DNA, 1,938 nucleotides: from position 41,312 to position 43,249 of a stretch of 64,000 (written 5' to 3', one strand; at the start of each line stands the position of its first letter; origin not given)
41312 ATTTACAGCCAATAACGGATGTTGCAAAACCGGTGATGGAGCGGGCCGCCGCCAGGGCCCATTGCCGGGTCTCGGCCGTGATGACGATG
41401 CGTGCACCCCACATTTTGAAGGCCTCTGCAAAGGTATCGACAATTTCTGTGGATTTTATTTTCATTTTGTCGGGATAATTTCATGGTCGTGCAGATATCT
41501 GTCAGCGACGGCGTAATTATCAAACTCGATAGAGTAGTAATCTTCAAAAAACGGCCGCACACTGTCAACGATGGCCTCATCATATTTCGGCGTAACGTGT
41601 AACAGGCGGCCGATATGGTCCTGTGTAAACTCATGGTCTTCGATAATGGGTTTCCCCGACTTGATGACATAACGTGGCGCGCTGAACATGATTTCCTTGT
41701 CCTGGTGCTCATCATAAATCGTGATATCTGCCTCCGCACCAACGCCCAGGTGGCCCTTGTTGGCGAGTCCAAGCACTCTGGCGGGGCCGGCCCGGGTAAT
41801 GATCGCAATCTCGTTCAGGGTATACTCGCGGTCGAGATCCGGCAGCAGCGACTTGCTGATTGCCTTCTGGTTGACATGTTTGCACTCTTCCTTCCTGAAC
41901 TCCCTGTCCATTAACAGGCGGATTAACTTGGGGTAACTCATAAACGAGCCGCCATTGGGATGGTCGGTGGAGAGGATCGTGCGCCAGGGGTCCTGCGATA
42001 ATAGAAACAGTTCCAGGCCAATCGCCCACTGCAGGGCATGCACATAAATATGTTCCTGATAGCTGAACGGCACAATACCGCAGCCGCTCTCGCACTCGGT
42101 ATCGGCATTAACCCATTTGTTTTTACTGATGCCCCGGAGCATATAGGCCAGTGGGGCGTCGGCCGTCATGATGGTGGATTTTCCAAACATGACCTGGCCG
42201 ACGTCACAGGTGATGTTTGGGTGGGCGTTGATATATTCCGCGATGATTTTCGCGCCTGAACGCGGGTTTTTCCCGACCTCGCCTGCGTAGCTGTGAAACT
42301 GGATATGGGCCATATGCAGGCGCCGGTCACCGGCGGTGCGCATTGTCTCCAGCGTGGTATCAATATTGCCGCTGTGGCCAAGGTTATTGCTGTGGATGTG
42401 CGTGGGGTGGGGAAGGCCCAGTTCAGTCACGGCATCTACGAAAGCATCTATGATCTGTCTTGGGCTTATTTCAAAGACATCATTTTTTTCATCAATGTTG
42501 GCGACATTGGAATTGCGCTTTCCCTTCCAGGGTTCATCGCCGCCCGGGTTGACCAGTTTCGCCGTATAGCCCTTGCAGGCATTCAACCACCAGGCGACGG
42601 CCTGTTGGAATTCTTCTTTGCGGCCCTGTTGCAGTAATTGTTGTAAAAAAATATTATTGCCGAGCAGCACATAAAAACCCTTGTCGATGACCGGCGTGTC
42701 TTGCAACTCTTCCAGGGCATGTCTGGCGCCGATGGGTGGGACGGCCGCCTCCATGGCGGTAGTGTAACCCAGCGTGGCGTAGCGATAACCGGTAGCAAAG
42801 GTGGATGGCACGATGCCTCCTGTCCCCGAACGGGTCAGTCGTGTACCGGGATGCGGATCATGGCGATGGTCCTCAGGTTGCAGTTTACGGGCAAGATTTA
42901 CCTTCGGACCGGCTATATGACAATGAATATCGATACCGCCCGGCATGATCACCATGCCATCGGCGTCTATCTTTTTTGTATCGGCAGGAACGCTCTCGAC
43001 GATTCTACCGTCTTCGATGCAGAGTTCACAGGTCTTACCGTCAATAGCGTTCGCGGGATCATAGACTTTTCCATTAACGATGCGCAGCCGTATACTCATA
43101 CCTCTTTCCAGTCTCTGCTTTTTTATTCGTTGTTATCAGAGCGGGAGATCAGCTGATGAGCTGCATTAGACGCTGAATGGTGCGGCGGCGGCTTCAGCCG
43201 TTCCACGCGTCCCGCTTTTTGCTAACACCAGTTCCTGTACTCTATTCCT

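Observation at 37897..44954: A second paralogous Fwd cluster keeps FwdD and the Mo/W-ligating cysteine and sits beside fdxA and fpr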

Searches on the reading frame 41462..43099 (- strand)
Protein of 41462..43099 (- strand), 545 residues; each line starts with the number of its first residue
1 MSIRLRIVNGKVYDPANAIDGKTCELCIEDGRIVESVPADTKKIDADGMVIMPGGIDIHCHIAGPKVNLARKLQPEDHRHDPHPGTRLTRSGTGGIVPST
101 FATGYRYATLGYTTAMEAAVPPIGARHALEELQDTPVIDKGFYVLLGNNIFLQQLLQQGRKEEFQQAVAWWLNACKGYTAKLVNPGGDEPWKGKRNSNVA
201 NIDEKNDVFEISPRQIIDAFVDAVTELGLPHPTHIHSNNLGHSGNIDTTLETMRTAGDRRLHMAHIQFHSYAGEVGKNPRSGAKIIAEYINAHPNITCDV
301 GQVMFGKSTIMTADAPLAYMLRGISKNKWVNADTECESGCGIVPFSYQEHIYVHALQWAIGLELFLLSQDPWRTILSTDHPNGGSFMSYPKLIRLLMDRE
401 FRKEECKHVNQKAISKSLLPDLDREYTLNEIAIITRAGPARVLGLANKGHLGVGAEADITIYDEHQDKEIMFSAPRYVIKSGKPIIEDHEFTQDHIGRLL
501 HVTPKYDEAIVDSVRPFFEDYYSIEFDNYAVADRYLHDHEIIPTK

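Call 3: search_protein_families(library=pfam, proteins=[window:41462-43099:-])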
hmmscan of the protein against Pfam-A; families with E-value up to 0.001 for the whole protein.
window:41462-43099:- (545 aa): 2 families
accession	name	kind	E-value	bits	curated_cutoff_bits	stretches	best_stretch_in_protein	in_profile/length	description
PF07969.17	Amidohydro_3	-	4.6e-49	168.6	29.7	1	44-485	3-471/472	Amidohydrolase family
PF01979.26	Amidohydro_1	-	2.6e-07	30.6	25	1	434-482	289-342/345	Amidohydrolase family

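Call 5: search_protein_families(library=ncbifam, proteins=[window:41462-43099:-])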
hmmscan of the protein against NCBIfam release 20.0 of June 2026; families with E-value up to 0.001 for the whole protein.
window:41462-43099:- (545 aa): 44 families (the best 25 are shown)
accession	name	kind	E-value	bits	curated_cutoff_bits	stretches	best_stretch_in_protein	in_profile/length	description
TIGR03121.1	one_C_dehyd_A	equivalog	1.4e-214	713.5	392.75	1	5-538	2-554/556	formylmethanofuran dehydrogenase subunit A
NF042911.1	FMH_DH_FwdA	exception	4.5e-172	573.5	950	1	7-542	4-564/569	tungsten-dependent formylmethanofuran dehydrogenase subunit FwdA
NF009941.0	PRK13404.1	subfamily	1.5e-14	53.6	647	2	16-65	14-66/478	dihydropyrimidinase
NF006689.0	PRK09237.1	equivalog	1.3e-13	50.3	371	2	5-62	5-66/383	amidohydrolase/deacetylase family metallohydrolase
NF005791.0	PRK07627.1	equivalog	2.7e-11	43.1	442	1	4-69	2-71/425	dihydroorotase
NF002668.0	PRK02382.1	equivalog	3.1e-11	42.7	452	2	19-66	9-61/436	dihydroorotase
TIGR03178.1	allantoinase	equivalog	1.1e-10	40.9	357.85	1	423-470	344-391/441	allantoinase AllB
NF006560.0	PRK09061.1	subfamily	1.5e-10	40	340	1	5-63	28-88/517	amidohydrolase family protein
NF004839.0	PRK06189.1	equivalog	3.3e-10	39.2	631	1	422-468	349-395/451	allantoinase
NF009060.0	PRK12394.1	equivalog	7e-10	38.2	442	1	5-62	5-65/381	metallo-dependent hydrolase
TIGR02033.1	D-hydantoinase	equivalog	1.9e-09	37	393.25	1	7-67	3-65/454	dihydropyrimidinase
NF006845.0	PRK09357.2-6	equivalog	4e-09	35.7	728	1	5-67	3-69/428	dihydroorotase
NF006559.0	PRK09060.1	equivalog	9.7e-09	34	482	1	427-470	345-388/444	dihydroorotase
NF006844.0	PRK09357.2-5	equivalog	1.9e-08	33.8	701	1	5-65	4-67/422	dihydroorotase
NF006839.0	PRK09357.1-4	equivalog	2.1e-08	33.2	576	1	7-65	4-65/422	dihydroorotase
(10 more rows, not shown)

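Call 36: search_solved_structures(query=window:41462-43099:-, show_alignments=3, max_evalue=1e-30)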
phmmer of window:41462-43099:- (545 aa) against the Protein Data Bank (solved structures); distinct sequences matched with E-value up to 1e-30: 6.
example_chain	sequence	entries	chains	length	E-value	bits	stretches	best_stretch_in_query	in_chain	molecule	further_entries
8rja_A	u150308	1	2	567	1.7e-143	482.4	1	5-539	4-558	Formylmethanofuran dehydrogenase subunit A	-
9sw6_I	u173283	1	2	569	2.6e-142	478.5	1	7-537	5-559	Tungsten formylmethanofuran dehydrogenase, subunit A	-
5t5i_A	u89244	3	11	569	4.7e-141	474.3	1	7-537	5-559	Tungsten formylmethanofuran dehydrogenase subunit fwdA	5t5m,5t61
9sfi_P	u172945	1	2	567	1.1e-132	446.8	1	7-537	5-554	Formylmethanofuran dehydrogenase subunit A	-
7bkb_G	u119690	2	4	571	1.4e-126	426.6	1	5-540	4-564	Formylmethanofuran dehydrogenase, subunit A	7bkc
6s6y_A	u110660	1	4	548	2.1e-114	386.4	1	6-534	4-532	Formylmethanofuran dehydrogenase subunit A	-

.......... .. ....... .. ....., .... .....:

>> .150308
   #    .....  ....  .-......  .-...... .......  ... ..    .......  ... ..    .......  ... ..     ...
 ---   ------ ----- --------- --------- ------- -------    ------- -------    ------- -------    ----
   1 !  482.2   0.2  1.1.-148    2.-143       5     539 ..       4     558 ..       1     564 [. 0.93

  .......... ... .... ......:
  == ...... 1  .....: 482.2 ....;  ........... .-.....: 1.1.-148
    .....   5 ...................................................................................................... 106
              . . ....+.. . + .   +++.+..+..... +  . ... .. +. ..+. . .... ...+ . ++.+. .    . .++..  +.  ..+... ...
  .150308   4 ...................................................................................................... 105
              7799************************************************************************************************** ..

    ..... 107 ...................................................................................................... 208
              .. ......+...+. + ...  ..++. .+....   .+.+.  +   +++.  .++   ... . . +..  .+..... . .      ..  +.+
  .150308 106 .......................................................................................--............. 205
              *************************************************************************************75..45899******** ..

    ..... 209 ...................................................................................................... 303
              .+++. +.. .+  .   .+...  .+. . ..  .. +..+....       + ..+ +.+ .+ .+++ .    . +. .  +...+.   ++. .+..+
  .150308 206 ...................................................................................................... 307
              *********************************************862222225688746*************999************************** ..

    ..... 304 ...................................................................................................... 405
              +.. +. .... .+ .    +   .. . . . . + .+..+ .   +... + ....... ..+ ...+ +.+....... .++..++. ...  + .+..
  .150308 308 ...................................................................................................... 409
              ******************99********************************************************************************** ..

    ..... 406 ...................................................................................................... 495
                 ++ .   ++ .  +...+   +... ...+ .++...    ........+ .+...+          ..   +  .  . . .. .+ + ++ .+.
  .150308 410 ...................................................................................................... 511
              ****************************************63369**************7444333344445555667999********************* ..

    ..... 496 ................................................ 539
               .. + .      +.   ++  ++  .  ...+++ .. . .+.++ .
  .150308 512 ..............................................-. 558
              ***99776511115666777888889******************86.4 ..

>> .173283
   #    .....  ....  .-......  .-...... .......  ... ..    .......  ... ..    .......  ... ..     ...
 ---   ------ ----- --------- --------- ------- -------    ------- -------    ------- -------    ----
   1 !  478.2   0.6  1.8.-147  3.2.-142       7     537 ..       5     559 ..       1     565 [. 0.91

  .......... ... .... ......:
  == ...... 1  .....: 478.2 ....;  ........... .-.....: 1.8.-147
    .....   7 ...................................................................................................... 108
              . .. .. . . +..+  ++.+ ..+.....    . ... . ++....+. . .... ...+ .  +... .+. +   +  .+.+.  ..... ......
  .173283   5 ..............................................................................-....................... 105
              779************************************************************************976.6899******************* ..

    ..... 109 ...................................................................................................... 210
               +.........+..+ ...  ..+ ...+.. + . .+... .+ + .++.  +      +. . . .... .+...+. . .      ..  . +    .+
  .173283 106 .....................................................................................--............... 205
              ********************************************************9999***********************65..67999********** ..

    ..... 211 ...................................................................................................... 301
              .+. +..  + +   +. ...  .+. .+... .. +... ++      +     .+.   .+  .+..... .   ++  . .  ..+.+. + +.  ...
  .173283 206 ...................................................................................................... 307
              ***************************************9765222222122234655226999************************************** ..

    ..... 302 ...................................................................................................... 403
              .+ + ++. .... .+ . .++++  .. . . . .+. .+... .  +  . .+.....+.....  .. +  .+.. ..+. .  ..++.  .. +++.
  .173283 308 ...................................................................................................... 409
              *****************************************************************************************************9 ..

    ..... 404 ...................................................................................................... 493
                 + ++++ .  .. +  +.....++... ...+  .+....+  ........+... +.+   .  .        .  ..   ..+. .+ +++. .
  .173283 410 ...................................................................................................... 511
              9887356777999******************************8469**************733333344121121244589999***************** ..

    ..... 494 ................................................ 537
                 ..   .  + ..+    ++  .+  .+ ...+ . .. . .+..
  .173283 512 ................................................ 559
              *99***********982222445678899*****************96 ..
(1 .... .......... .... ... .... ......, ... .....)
